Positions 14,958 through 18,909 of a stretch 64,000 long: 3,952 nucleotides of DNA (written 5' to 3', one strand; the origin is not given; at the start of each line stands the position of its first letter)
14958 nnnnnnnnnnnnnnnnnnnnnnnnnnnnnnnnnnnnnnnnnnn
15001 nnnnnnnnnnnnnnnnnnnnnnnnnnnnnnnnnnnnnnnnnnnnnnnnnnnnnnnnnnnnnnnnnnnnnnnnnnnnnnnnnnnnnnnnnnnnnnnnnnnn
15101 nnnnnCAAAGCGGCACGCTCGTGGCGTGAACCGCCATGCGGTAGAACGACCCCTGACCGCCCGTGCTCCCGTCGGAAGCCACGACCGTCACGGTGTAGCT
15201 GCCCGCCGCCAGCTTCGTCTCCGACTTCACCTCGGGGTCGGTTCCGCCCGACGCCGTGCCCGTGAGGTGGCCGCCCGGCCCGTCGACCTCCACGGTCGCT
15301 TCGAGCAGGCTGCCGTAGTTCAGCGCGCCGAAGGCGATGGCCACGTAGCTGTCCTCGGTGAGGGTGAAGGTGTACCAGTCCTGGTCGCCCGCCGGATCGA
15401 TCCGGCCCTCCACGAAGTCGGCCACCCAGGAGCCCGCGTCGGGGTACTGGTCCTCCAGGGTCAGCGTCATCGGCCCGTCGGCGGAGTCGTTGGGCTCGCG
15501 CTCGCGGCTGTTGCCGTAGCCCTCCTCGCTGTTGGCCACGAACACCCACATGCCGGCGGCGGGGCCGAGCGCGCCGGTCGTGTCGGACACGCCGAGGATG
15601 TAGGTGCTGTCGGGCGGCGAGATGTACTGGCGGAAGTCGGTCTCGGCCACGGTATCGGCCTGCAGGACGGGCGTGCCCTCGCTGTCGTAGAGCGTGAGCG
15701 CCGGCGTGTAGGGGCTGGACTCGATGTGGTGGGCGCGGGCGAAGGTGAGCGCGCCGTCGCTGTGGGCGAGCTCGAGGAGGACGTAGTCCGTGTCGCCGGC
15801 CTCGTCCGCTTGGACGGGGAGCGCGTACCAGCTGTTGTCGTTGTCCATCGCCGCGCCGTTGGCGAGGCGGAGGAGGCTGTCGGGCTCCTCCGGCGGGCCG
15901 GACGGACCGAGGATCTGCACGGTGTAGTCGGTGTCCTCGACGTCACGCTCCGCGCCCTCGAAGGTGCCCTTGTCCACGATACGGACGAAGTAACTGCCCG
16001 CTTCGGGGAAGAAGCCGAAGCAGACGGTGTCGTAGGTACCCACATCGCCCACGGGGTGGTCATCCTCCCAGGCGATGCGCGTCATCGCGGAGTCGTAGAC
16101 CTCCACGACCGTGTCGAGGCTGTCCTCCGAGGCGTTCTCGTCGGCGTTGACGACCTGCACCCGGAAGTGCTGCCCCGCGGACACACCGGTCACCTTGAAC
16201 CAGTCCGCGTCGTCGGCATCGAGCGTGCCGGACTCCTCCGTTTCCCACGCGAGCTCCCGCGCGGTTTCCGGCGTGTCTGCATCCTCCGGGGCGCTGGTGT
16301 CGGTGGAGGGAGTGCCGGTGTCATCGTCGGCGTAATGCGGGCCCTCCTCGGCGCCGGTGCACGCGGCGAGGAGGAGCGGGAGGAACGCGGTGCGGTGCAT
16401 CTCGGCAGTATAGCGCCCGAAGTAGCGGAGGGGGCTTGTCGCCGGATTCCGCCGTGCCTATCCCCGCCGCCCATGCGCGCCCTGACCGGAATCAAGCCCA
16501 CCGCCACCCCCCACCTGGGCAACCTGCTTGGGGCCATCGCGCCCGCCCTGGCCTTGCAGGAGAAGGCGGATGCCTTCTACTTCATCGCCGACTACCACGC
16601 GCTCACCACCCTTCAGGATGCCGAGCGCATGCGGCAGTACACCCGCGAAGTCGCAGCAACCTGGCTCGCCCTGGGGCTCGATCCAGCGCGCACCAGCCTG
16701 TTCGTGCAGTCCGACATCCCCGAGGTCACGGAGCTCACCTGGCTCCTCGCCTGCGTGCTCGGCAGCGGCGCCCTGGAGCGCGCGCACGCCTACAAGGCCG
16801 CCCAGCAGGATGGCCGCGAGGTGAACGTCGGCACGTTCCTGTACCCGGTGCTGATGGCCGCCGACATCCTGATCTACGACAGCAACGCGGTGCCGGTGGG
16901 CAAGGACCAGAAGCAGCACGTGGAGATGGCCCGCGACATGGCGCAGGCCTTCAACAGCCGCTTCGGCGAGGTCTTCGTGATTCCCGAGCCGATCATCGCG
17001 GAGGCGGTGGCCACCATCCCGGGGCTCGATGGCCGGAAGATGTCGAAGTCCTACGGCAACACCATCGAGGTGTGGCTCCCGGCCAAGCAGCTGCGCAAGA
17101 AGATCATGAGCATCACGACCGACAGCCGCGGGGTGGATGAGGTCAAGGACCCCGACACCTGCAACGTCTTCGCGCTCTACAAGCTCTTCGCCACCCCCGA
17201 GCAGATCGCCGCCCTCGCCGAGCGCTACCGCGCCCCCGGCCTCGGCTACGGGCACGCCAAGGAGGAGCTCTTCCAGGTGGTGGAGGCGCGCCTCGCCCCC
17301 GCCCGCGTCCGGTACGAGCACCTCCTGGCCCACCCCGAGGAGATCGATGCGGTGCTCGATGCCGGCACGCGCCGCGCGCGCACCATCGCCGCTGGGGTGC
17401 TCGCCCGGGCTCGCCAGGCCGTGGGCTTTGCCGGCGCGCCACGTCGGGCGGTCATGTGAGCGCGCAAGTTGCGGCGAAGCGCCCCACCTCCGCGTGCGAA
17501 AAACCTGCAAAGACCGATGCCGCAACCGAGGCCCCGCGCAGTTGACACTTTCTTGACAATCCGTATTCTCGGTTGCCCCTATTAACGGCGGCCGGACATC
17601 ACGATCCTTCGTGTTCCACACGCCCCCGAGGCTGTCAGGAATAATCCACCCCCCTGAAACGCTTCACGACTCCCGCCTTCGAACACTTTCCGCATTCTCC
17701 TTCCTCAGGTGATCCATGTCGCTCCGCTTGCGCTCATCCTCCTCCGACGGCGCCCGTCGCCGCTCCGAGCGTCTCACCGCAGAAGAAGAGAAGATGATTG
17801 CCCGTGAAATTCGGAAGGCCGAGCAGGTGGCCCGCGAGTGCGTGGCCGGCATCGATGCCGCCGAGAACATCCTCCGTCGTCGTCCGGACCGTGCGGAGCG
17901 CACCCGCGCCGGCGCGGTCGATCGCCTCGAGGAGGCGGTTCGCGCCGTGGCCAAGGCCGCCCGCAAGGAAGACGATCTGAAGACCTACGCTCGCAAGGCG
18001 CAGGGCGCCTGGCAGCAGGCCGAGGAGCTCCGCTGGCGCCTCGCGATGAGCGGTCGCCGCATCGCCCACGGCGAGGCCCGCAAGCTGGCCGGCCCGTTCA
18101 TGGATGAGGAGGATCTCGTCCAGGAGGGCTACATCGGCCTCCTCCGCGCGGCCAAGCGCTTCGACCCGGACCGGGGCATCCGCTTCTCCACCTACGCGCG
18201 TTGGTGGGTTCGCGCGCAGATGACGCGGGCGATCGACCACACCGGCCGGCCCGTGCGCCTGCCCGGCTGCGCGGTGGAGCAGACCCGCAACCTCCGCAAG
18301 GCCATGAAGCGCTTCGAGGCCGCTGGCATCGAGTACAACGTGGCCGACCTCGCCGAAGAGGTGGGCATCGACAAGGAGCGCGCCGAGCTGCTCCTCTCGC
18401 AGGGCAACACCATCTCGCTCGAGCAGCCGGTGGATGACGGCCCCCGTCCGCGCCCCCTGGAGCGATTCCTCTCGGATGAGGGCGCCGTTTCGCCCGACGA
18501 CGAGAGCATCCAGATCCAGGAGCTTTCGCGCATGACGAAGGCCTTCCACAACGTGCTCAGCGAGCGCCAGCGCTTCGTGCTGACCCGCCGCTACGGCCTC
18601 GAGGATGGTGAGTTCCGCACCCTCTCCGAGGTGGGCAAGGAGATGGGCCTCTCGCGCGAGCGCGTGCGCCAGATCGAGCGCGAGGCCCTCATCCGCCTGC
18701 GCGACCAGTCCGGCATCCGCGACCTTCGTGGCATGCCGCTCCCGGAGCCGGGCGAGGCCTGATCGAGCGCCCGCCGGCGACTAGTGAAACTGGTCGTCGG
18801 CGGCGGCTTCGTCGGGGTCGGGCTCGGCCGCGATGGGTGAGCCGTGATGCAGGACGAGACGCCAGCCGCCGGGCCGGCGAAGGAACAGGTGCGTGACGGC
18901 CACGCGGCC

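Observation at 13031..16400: Translationally coupled envelope operon: PPC-repeat lipoprotein, CotH-family lipoprotein and alpha/beta hydrolase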

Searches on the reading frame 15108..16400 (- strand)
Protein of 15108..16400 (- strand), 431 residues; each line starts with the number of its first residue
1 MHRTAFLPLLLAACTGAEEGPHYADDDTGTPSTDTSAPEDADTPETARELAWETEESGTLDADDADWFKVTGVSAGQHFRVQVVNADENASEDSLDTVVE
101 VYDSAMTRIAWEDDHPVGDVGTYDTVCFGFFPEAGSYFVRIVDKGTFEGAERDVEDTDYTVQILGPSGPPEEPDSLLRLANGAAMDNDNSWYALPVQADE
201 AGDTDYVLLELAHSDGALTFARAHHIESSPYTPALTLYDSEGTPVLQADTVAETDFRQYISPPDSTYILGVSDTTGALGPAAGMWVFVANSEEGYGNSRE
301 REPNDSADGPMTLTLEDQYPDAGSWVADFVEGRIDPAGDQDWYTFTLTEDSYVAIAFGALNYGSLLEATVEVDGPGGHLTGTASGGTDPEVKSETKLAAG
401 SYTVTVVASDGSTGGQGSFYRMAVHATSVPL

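Call 4: search_protein_families(library=pfam, proteins=[window:15108-16400:-], max_evalue=0.01)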
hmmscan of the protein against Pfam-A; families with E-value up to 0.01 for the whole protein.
window:15108-16400:- (431 aa): 1 family
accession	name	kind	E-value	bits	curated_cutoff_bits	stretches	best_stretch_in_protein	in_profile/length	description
PF04151.21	PPC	-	0.00023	22.4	25.9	0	339-406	1-68/70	Bacterial pre-peptidase C-terminal domain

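Call 5: search_protein_families(library=ncbifam, proteins=[window:15108-16400:-], max_evalue=0.01)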
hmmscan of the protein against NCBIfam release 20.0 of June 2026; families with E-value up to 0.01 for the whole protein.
window:15108-16400:- (431 aa): 1 family
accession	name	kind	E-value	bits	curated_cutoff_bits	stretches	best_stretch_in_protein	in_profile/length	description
NF038127.1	FDP_fam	subfamily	1.2e-06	29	29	1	55-152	7-116/150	DVUA0089 family protein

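Call 30: find_homologous_proteins(query=window:15108-16400:-)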
Query window:15108-16400:- (431 aa): 25 proteins with E <= 0.001 among 8000 candidates.
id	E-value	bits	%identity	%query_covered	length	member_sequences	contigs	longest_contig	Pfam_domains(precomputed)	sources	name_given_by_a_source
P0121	2.0e-286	968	100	100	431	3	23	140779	-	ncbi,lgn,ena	-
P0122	9.7e-210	715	74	100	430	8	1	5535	PF04151.22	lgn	-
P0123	2.3e-199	681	70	100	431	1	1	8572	-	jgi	jgi:hypothetical protein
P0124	7.6e-198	676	69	100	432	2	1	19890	-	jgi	jgi:hypothetical protein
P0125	3.9e-188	644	68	97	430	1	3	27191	-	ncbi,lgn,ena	-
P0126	4.1e-148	512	58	100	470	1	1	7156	-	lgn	-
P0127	2.2e-145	503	57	100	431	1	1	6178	-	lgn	-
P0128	5.3e-144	498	59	91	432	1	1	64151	-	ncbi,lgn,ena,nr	ncbi:hypothetical protein LBMAG42_22510 [Deltaproteobacteria bacterium]|nr:hypothetical protein LBMA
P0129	3.5e-143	496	60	84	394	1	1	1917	PF04151.22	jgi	-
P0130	3.2e-136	473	53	100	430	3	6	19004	-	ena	-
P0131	3.1e-135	470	53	100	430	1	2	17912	-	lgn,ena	-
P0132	1.9e-130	454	52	100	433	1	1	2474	PF04151.22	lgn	-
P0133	4.9e-130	452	54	99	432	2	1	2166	PF04151.22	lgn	-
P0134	9.3e-128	445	55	91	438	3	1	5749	-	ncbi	-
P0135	6.2e-127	442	55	86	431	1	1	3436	PF04151.22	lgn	-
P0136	3.1e-120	420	50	94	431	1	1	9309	PF04151.22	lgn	-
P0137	5.0e-118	413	50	92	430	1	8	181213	PF04151.22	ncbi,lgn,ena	-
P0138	3.8e-115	403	49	91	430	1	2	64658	PF04151.22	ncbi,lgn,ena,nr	ncbi:MAG: hypothetical protein EXR71_14165 [Myxococcales bacterium]|nr:hypothetical protein [Myxococ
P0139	6.3e-110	386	49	91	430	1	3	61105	PF04151.22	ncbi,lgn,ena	-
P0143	5.8e-51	192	33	100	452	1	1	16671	PF04151.22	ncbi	-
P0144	2.2e-7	48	50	7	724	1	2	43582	PF23623.2,PF04151.22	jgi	jgi:hypothetical protein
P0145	9.9e-7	46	26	29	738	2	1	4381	PF23623.2,PF04151.22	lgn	-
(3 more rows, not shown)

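Call 31: find_encoding_contigs(protein=P0143, flank=8000, max_places=3)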
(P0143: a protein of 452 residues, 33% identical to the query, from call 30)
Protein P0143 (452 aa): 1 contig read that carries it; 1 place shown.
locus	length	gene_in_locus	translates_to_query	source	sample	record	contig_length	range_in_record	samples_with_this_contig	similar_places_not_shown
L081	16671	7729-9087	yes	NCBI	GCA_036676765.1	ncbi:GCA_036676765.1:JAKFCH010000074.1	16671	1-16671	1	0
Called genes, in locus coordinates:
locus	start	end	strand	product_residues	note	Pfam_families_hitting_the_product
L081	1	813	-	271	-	?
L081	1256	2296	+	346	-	PF05893:LuxC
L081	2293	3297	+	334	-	PF01244:Peptidase_M19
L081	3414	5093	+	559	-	PF01839:FG-GAP (faint), PF11617:Cu-binding_MopE, PF13517:FG-GAP_3 (weak)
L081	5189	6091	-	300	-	PF03372:Exo_endo_phos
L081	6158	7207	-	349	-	PF04542:Sigma70_r2, PF04545:Sigma70_r4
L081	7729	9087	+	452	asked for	PF04151:PPC (faint)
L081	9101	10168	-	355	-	PF00348:polyprenyl_synt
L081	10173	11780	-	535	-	PF00795:CN_hydrolase, PF02540:NAD_synthase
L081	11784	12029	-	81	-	-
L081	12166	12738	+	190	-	-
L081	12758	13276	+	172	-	-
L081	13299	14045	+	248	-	-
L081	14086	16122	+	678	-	PF00384:Molybdopterin, PF01568:Molydop_binding (weak)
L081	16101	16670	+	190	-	?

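Call 57: predict_structure(alignment_id=A3)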
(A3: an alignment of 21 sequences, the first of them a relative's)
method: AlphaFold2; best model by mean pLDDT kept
length: 431 residues; sequences in the alignment: 21
mean_pLDDT: 81.1   pTM: 0.79
mean pLDDT of the five models: 81.1, 79.9, 79.8, 77.3, 76.3
residues with pLDDT >= 90: 196; 70-90: 145; 50-70: 41; < 50: 49
segments of 3 or more residues with pLDDT < 50: 1-38, 117-121, 167-170
pLDDT, mean of each block of 10 residues (from residue 1): 41 33 30 45 92 89 86 89 75 70 96 62 78 94 63 71 69 60 77 84 87 88 89 93 92 79 90 88 88 87 86 95 94 87 97 95 93 95 91 96 95 87 93 61
secondary structure, 60 per line:
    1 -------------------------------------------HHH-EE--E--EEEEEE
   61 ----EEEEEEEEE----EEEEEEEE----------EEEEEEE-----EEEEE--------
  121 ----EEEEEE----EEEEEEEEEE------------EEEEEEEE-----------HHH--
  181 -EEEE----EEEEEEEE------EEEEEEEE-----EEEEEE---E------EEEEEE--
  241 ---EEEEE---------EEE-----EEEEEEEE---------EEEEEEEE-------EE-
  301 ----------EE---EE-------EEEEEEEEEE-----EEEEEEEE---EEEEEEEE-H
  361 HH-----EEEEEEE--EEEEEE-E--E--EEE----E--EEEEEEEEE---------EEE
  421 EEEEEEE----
elements in order: E55-60 E65-73 E78-85 E96-102 E108-112 E125-130 E135-144 E157-164 E182-185 E190-197 E204-211 E217-222 E233-238 E244-248 E258-260 E266-273 E283-290 E325-334 E340-347 E351-358 E368-374 E377-382 E390-392 E400-408 E418-427

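Call 59: fold_search(model_id=the predicted structure, library=pdb)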
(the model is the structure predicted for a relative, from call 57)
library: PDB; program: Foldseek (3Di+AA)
matches with E <= 10: 1524; with E <= 0.001: 122
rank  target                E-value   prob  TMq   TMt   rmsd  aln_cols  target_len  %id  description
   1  8zi4_A                1.7e-09  1.00  0.22  0.17  19.6       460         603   10  Cryo-EM structure of wtEP-trypsinogen (released 2025-05-21)
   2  8zj4_A                2.7e-09  1.00  0.21  0.17  19.1       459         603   11  trypsinogen-EP-N619A (released 2025-05-21)
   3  8h3u_A                2.7e-09  1.00  0.20  0.16  20.4       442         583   10  Inhibitor-bound EP, polyA model (released 2022-11-23)
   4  5iku                  3.0e-09  1.00  0.23  0.39  14.8       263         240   14  Crystal structure of the Hathewaya histolytica ColG tandem collagen-binding domain s3as3b in the presence of calcium at  (released 2017-03-15)
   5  9eva_D                1.9e-08  1.00  0.20  0.15  25.3       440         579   12  3DFlex refinement of the CryoEM structure of DeCLIC nanodisc with 10mM calcium (released 2025-04-09)
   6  2qql_A                3.6e-08  1.00  0.18  0.15  20.0       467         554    8  Neuropilin-2 a1a2b1b2 Domains in Complex with a Semaphorin-Blocking Fab (released 2007-11-20)
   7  9eva_E                4.0e-08  1.00  0.20  0.15  23.6       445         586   12  3DFlex refinement of the CryoEM structure of DeCLIC nanodisc with 10mM calcium (released 2025-04-09)
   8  9eva_A                4.0e-08  1.00  0.20  0.15  23.4       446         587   12  3DFlex refinement of the CryoEM structure of DeCLIC nanodisc with 10mM calcium (released 2025-04-09)
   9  9eva_B                4.0e-08  1.00  0.20  0.15  24.9       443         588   12  3DFlex refinement of the CryoEM structure of DeCLIC nanodisc with 10mM calcium (released 2025-04-09)
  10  9ev8_A                4.2e-08  1.00  0.19  0.15  24.1       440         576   11  Non-uniform refinement of the CryoEM structure of DeCLIC nanodisc with 10mM calcium (released 2025-04-09)
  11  8ziy_A                5.6e-08  1.00  0.21  0.16  18.5       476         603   10  trypsinogen-EP-E574A (released 2025-05-21)
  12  9ea9_E                6.6e-08  1.00  0.18  0.18  20.6       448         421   10  Crystal structure of BoNT/A-NTNH-HA70 -VHH_F12-VHH_H7-Fab_NTNH complex (released 2025-09-17)
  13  9ev1_A                9.7e-08  1.00  0.20  0.14  25.7       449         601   11  3DFlex refinement of the CryoEM structure of DeCLIC nanodisc with 10mM EDTA in sym-like state (released 2025-04-09)
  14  7y69_A                1.7e-07  1.00  0.20  0.15  15.4       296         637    9  ApoSIDT2-pH5.5 (released 2023-06-21)
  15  8kcx_A                1.8e-07  1.00  0.22  0.17  15.0       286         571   10  Cryo-EM structure of human SIDT1 (released 2024-06-12)
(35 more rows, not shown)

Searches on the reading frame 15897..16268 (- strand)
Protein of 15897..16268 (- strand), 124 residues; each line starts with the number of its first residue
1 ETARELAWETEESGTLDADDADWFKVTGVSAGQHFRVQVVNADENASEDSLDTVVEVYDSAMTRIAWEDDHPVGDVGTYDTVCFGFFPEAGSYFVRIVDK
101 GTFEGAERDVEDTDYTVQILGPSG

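Call 29: search_protein_families(library=pfam, proteins=[window:15897-16268:-], max_evalue=10)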
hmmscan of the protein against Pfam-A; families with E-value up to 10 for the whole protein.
seq(124 aa): 2 families
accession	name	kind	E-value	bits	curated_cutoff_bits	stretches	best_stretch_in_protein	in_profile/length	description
PF04151.21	PPC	-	0.06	14.7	25.9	1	20-97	1-68/70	Bacterial pre-peptidase C-terminal domain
PF03212.20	Pertactin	-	0.072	13.5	22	1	16-79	43-105/121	Pertactin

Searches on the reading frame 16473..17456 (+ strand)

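Call 62: search_protein_families(library=pfam, proteins=[window:16473-17456:+], max_evalue=0.001)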
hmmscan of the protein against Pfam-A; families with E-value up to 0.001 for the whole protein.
window:16473-17456:+ (328 aa): 1 family
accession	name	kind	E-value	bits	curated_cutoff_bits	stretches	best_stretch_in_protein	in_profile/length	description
PF00579.31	tRNA-synt_1b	-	1.1e-59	202.6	21.1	1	2-274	7-291/292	tRNA synthetases class I (W and Y)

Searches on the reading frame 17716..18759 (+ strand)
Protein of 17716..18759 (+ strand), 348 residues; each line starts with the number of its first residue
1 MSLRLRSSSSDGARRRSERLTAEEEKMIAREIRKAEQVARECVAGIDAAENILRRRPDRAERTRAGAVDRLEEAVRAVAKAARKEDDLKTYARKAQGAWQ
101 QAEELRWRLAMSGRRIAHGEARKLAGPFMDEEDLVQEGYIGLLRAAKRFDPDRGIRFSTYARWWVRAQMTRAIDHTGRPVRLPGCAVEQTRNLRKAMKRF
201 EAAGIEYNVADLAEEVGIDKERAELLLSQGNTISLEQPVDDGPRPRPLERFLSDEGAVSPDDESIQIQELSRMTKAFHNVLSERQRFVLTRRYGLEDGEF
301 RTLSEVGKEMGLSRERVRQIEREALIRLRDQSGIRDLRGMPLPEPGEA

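Call 62: search_protein_families(library=pfam, proteins=[window:17716-18759:+], max_evalue=0.001)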
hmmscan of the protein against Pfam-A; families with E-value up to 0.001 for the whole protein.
window:17716-18759:+ (348 aa): 2 families
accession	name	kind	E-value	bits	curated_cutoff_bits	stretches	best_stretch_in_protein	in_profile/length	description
PF04542.20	Sigma70_r2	-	3.3e-17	62.5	24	1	115-174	7-66/71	Sigma-70 region 2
PF04545.22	Sigma70_r4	-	1.7e-15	56.7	24.1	1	280-329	4-49/50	Sigma-70, region 4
